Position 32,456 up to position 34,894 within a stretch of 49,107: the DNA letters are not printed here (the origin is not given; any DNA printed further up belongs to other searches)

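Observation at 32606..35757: Orphan VirD4/TraG-type coupling ATPase translationally coupled to a pentapeptide-repeat protein with a basic C-terminal tail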

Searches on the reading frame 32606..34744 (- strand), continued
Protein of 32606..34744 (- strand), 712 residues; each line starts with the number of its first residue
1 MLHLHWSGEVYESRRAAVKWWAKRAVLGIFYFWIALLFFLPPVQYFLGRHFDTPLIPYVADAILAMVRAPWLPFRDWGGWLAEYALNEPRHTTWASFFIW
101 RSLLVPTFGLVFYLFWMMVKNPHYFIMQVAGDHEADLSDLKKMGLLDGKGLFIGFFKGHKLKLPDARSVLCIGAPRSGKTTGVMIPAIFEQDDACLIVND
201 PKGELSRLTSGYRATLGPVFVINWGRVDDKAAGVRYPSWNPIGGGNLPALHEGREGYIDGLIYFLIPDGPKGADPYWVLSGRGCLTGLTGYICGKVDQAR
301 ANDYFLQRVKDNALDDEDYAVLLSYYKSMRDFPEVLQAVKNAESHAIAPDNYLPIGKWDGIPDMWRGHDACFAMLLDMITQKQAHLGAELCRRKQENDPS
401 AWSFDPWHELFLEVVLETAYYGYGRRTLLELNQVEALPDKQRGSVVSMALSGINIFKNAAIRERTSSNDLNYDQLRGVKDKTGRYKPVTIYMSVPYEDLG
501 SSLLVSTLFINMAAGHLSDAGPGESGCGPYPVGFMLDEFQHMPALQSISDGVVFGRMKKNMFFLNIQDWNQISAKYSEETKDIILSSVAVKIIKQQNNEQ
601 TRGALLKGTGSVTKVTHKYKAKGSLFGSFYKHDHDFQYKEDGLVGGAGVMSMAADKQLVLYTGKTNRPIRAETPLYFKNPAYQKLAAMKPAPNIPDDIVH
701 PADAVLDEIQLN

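Call 34: find_related_loci(query=A1, collection=metagenome_contigs, flank=10000)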
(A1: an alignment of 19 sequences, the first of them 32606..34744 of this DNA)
Query A1 (712 aa) in metagenome_contigs; peptide patterns used: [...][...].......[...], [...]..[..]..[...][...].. (x = any residue, [..] = any of these).
341 stretches matched a pattern; 233 encode a relative of the query (tblastn E <= 1e-3); the best 80 are kept; 80 distinct loci.
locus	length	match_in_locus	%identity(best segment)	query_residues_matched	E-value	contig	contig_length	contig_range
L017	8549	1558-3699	58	13-706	0e+0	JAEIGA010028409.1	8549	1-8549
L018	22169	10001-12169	57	11-712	0e+0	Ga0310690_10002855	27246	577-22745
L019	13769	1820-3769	56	71-703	0e+0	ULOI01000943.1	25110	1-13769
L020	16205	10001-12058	48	11-698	0e+0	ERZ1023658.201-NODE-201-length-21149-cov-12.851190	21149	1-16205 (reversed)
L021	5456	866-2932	40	11-698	1e-153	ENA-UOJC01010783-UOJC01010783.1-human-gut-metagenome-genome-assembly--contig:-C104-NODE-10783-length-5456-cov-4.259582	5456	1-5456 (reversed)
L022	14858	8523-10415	41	70-704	1e-149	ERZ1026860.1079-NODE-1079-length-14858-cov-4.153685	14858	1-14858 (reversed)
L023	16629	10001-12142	38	2-709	3e-149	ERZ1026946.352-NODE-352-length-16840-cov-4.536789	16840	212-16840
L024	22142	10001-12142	38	2-709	2e-148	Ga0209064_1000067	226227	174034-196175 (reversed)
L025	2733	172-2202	39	24-704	9e-157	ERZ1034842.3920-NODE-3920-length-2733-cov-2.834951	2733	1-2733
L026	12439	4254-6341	38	8-699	2e-147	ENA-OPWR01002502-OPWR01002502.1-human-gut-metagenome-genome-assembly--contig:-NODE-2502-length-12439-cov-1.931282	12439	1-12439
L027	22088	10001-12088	38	8-699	2e-147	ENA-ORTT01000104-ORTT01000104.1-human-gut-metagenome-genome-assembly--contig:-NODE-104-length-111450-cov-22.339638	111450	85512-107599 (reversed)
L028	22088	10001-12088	38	8-699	2e-147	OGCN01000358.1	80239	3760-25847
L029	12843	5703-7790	38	8-699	2e-147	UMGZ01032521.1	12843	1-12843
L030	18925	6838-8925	38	8-699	2e-147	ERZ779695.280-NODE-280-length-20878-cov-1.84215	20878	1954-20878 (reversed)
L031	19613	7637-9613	40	24-686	2e-147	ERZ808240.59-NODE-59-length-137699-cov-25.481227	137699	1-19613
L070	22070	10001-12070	36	8-695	4e-140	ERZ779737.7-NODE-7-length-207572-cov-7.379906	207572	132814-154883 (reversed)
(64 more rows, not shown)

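Call 40: search_protein_families(library=pfam, proteins=[L027:5510-6595:+, L027:6681-8111:+, L027:8114-8617:+, L027:8674-9975:+, L027:12225-12839:+, L027:12805-13272:+, L070:7857-8903:+, L070:8955-9908:+, L070:12370-13431:+, L070:13435-13878:+], max_evalue=0.01)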
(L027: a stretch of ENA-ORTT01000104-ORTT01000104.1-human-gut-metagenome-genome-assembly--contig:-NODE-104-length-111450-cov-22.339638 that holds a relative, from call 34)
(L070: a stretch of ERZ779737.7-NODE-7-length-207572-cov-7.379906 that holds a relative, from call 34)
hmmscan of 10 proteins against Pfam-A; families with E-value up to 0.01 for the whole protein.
L027:5510-6595:+ (361 aa): 0 families

L027:6681-8111:+ (476 aa): 0 families

L027:8114-8617:+ (167 aa): 0 families

L027:8674-9975:+ (433 aa): 0 families

L027:12225-12839:+ (204 aa): 0 families

L027:12805-13272:+ (155 aa): 2 families
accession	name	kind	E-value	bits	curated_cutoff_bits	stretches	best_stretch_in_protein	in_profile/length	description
PF14567.11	SUKH_5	-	6.5e-05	23.2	27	1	47-115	37-104/142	SMI1-KNR4 cell-wall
PF09346.15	SMI1_KNR4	-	0.0081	17.2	25.4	0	47-125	17-92/125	SMI1 / KNR4 family (SUKH-1)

L070:7857-8903:+ (348 aa): 0 families

L070:8955-9908:+ (317 aa): 0 families

L070:12370-13431:+ (353 aa): 0 families

L070:13435-13878:+ (147 aa): 0 families

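Call 50: search_dna_similar(query=window:32606-34744:-, collection=plasmids, mode=protein, max_evalue=0.001, max_rows=15)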
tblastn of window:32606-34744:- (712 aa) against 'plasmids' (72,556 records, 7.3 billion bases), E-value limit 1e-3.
Records with a match: 1332; places in all: 1357; records where one place covers at least 80% of the query: 0.
Best place of each record, by identity: <60% 1332.
By first word of the organism name: Agrobacterium 153; uncultured 80; Pseudomonas 72; Escherichia 67; Enterococcus 67; Phaeobacter 60; Rhizobium 51; Pseudosulfitobacter 51; Salmonella 49; Xanthomonas 48; and 141 more.
By predicted mobility (MOB-suite, as given by PLSDB): conjugative 884; non-mobilizable 239; mobilizable 209.
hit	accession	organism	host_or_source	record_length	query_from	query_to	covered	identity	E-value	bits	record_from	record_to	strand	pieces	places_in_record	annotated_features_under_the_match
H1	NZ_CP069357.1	Microvirga sp. VF16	Vachellia farnesiana,Cell culture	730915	154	679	73%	28.8%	2e-33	213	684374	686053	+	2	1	type IV secretory system conjugative DNA transfer family protein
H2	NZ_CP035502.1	Sphingosinicella sp. BN140058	Cell culture,soil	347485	158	695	76%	27.6%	1e-53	207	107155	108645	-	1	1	type IV secretory system conjugative DNA transfer family protein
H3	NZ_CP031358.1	Erythrobacter aureus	marine sediment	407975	158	679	73%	27.0%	7e-53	205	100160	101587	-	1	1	type IV secretory system conjugative DNA transfer family protein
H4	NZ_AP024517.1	Nitrosospira sp. NRS527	Oryza sativa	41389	153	684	60%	27.6%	6e-9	129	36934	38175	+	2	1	type IV secretory system conjugative DNA transfer family protein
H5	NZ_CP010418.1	Azotobacter chroococcum NCIMB 8003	cell culture,soil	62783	159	698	61%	25.4%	8e-7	113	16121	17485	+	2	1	type IV secretory system conjugative DNA transfer family protein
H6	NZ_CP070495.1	Methylomonas sp. EFPC1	pure culture,stream biofilm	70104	161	710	77%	20.1%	3e-7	62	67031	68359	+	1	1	type IV secretory system conjugative DNA transfer family protein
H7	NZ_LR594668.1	Variovorax sp. SRS16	linuron-contaminated soil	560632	159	698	61%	25.5%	6e-5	107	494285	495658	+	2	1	type IV secretory system conjugative DNA transfer family protein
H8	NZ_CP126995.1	Acidisoma sp. PAMC 29798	cell culture,lichen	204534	159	690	63%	24.3%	8e-6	109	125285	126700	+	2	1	type IV secretory system conjugative DNA transfer family protein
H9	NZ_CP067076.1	Rhizobium sp. AB2/73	Phyla canescens,cell culture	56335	154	705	59%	25.3%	3e-6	115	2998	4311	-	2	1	type IV secretory system conjugative DNA transfer family protein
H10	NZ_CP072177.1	Rhizobium sp. AB2/73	Phyla canescens,cell culture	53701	154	696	58%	25.4%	7e-6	114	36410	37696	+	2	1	type IV secretory system conjugative DNA transfer family protein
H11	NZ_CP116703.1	Agrobacterium tumefaciens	Yarrow,cell culture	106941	154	696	58%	25.4%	8e-6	114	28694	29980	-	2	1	type IV secretory system conjugative DNA transfer family protein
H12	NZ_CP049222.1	Agrobacterium tumefaciens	Clematis,cell culture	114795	154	696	58%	25.4%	6e-6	114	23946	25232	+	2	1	type IV secretory system conjugative DNA transfer family protein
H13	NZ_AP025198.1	Helicobacter cinaedi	Cricetinae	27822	168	678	72%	20.2%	8e-7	61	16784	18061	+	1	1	type IV secretory system conjugative DNA transfer family protein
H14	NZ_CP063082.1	Helicobacter cinaedi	Homo sapiens,isolate,blood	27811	168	678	72%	20.2%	9e-7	60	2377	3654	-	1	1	type IV secretory system conjugative DNA transfer family protein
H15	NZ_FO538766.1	Magnetospira sp. QH-2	-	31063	153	574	59%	24.4%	4e-13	81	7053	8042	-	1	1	type IV secretory system conjugative DNA transfer family protein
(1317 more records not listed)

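Call 51: get_annotated_region(hit=H2, flank=12000)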
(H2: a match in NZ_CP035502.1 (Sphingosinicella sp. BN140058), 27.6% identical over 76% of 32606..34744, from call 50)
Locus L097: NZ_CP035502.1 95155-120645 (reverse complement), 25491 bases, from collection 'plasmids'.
description: Sphingosinicella sp. BN140058 plasmid p1, complete sequence
organism: Sphingosinicella sp. BN140058 (NCBI taxid 1892855)
taxonomy: Bacteria; Pseudomonadota; Alphaproteobacteria; Sphingomonadales; Sphingosinicellaceae; Sphingosinicella; Sphingosinicella sp. BN140058
host: -; source: Cell culture,soil; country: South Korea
typing (MOB-suite, as given by PLSDB): mobilizable; relaxase MOBQ
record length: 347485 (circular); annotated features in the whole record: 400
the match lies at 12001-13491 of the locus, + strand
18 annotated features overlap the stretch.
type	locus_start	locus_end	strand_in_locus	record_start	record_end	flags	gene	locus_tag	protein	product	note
CDS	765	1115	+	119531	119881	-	-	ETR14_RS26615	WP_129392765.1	hypothetical protein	-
CDS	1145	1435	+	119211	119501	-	-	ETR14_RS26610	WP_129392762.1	hypothetical protein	-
CDS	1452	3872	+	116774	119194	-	-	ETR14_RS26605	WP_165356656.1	hypothetical protein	-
CDS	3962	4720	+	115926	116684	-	-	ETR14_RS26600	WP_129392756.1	hypothetical protein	-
CDS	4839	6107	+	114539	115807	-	-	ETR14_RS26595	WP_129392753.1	hypothetical protein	-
CDS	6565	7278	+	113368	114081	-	-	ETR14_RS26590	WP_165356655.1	type IV secretion system protein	-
CDS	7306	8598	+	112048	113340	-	-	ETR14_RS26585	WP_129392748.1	TrbG/VirB9 family P-type conjugative transfer protein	-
CDS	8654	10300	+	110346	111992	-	-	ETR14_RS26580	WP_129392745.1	TrbI/VirB10 family protein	-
CDS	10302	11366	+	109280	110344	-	-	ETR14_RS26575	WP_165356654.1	ATPase, T2SS/T4P/T4SS family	-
CDS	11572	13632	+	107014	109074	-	-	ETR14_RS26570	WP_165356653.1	type IV secretory system conjugative DNA transfer family protein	-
CDS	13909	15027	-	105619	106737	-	-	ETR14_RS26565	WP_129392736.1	hypothetical protein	-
CDS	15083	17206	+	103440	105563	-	-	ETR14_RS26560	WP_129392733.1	DNA topoisomerase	GO:0006265 - DNA topological change [Evidence IEA]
CDS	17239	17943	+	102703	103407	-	-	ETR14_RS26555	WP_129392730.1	hypothetical protein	-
CDS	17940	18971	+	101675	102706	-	-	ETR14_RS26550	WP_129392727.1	CHC2 zinc finger domain-containing protein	GO:0006260 - DNA replication [Evidence IEA]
CDS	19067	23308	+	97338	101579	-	-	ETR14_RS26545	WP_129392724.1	hypothetical protein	-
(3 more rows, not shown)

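Call 55: find_encoding_contigs(protein=P0132, flank=10000, max_places=1)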
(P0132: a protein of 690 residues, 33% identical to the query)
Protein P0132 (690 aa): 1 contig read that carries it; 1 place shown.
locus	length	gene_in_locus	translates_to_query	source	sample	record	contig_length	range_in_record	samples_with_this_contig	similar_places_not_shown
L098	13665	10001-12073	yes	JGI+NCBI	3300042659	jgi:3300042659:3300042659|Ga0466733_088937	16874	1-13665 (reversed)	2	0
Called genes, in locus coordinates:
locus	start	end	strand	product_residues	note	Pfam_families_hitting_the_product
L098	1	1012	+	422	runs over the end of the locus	PF02403:Seryl_tRNA_N, PF00587:tRNA-synt_2b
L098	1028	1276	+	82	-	-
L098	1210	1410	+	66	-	-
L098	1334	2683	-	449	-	PF03702:AnmK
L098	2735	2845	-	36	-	-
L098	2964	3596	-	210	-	PF00702:Hydrolase, PF12710:HAD (weak), PF13419:HAD_2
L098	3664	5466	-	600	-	PF02518:HATPase_c (weak), PF13589:HATPase_c_3, PF01119:DNA_mis_repair, PF08676:MutL_C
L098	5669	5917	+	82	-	-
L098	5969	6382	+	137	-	-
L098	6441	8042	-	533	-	PF00342:PGI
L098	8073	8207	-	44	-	-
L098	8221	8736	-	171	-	PF01252:Peptidase_A8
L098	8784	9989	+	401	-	PF13599:Pentapeptide_4 (faint), PF13576:Pentapeptide_3 (weak), PF00805:Pentapeptide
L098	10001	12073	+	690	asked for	PF02534:T4SS-DNA_transf, PF12696:TraG-D_C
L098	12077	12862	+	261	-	-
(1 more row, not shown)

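Call 56: find_encoding_contigs(protein=P0145, flank=10000, max_places=1)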
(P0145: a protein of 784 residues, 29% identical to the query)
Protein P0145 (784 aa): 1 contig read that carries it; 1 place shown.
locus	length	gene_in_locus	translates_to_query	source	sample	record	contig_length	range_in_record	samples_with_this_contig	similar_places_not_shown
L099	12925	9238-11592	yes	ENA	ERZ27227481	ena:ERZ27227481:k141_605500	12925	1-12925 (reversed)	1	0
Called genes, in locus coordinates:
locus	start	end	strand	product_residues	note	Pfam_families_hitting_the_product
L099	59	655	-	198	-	-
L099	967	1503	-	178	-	PF14512:TM1586_NiRdase (faint), PF00881:Nitroreductase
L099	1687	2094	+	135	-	PF04379:DUF525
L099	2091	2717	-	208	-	-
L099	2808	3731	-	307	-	PF01430:HSP33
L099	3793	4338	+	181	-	PF02631:RecX_HTH2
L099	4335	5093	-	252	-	PF01416:PseudoU_synth_1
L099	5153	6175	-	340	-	PF01408:GFO_IDH_MocA, PF02423:OCD_Mu_crystall (weak), PF03446:NAD_binding_2 (faint), PF22725:GFO_IDH_MocA_C3, PF02894:GFO_IDH_MocA_C (weak)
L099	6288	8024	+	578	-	PF05036:SPOR (faint)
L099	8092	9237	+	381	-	PF00805:Pentapeptide (weak), PF13599:Pentapeptide_4, PF25296:Decapeptide (weak), PF13576:Pentapeptide_3 (weak), PF00805:Pentapeptide, PF13576:Pentapeptide_3 (weak), PF13599:Pentapeptide_4, PF00805:Pentapeptide (weak)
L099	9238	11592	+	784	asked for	PF02534:T4SS-DNA_transf, PF10412:TrwB_AAD_bind, PF12696:TraG-D_C (weak)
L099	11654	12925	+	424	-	?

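Call 57: find_encoding_contigs(protein=P0128, flank=10000, max_places=1)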
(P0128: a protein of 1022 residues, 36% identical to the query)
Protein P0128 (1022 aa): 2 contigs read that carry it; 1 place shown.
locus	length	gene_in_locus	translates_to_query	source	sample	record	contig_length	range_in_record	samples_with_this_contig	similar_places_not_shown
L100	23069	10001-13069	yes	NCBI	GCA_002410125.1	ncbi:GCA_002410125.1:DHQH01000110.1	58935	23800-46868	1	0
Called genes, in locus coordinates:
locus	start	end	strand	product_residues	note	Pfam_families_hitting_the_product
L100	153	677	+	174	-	-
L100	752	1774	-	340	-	PF01408:GFO_IDH_MocA, PF03807:F420_oxidored (faint), PF22725:GFO_IDH_MocA_C3, PF02894:GFO_IDH_MocA_C (faint)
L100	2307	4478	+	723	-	PF02321:OEP (weak)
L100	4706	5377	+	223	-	PF00364:Biotin_lipoyl (faint), PF25917:BSH_RND (weak), PF25997:BSH_YhbJ (faint)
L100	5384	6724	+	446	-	-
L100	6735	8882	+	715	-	PF02163:Peptidase_M50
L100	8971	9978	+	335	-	PF00805:Pentapeptide (weak)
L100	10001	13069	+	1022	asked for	PF02534:T4SS-DNA_transf, PF10412:TrwB_AAD_bind, PF12696:TraG-D_C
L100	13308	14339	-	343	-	PF00142:Fer4_NifH (faint), PF09140:MipZ, PF10609:ParA, PF13614:AAA_31, PF01656:CbiA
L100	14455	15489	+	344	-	PF01145:Band_7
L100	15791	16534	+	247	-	PF01145:Band_7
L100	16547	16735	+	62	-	PF09838:DUF2065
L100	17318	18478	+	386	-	PF00089:Trypsin, PF13365:Trypsin_2, PF00595:PDZ, PF13180:PDZ_2, PF17820:PDZ_6, PF13180:PDZ_2 (weak)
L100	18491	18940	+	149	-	PF04364:DNA_pol3_chi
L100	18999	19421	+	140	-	PF00334:NDK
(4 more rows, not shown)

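Call 58: find_encoding_contigs(protein=P0136, flank=10000, max_places=1)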
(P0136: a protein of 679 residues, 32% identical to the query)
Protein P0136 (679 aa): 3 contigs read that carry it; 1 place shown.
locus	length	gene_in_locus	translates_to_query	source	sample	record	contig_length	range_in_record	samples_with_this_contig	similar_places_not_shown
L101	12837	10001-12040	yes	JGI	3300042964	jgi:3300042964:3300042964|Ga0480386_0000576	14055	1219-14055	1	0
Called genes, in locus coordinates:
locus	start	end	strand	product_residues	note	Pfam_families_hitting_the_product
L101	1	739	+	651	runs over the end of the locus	PF03135:CagE_TrbE_VirB, PF19044:P-loop_TraG (faint), PF13401:AAA_22 (faint)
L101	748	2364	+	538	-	-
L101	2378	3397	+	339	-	-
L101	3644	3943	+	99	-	-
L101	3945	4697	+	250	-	PF04335:VirB8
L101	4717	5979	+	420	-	PF03524:CagX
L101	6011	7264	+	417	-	-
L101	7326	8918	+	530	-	PF22073:Cep192_D4 (weak), PF03743:TrbI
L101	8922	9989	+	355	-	PF00437:T2SSE, PF27713:UCP018868 (weak)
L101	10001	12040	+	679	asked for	PF02534:T4SS-DNA_transf, PF10412:TrwB_AAD_bind, PF12696:TraG-D_C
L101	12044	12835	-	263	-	?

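Call 62: predict_structure(alignment_id=A3)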
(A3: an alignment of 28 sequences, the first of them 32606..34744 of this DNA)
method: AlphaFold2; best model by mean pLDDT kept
length: 712 residues; sequences in the alignment: 28
mean_pLDDT: 82.1   pTM: 0.71
mean pLDDT of the five models: 82.1, 80.3, 80.4, 79.0, 78.8
residues with pLDDT >= 90: 233; 70-90: 371; 50-70: 73; < 50: 35
segments of 3 or more residues with pLDDT < 50: 1-7, 127-131, 622-631, 701-712
pLDDT, mean of each block of 10 residues (from residue 1): 42 74 87 86 74 77 85 86 81 78 87 83 52 75 87 91 90 88 93 93 91 94 84 85 84 84 80 75 94 93 93 92 91 92 92 91 87 91 88 87 86 93 90 91 90 85 86 88 90 70 84 86 83 91 76 74 88 81 83 84 67 56 46 55 64 87 81 91 94 77 47 40
secondary structure, 60 per line:
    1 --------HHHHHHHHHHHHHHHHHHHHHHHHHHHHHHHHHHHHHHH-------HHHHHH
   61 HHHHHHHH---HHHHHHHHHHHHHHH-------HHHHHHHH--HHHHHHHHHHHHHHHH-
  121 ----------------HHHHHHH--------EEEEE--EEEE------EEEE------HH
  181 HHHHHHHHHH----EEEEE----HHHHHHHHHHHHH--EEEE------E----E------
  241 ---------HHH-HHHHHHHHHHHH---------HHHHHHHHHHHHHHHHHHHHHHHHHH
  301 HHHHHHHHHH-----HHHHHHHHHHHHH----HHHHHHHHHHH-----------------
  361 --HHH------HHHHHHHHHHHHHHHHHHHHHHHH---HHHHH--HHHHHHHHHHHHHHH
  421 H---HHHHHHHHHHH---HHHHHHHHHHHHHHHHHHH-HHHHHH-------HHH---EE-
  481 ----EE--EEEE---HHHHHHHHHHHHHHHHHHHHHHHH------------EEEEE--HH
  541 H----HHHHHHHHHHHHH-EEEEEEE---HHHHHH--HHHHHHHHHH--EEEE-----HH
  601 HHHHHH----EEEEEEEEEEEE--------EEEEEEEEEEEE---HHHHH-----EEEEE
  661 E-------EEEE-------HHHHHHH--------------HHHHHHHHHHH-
elements in order (helices of 4 or more, strands of 3 or more residues): H9-47 H55-68 H72-86 H94-101 H104-119 H137-143 E152-156 E159-162 E169-172 H179-190 E195-199 H204-216 E219-222 H254-265 H275-310 H316-328 H333-343 H372-395 H399-403 H406-421 H425-435 H439-457 H459-464 E489-492 H496-519 E532-536 H546-558 E560-566 H570-575 H578-587 E590-593 H599-606 E611-622 E631-642 H646-650 E656-661 E669-672 H680-686 H701-711
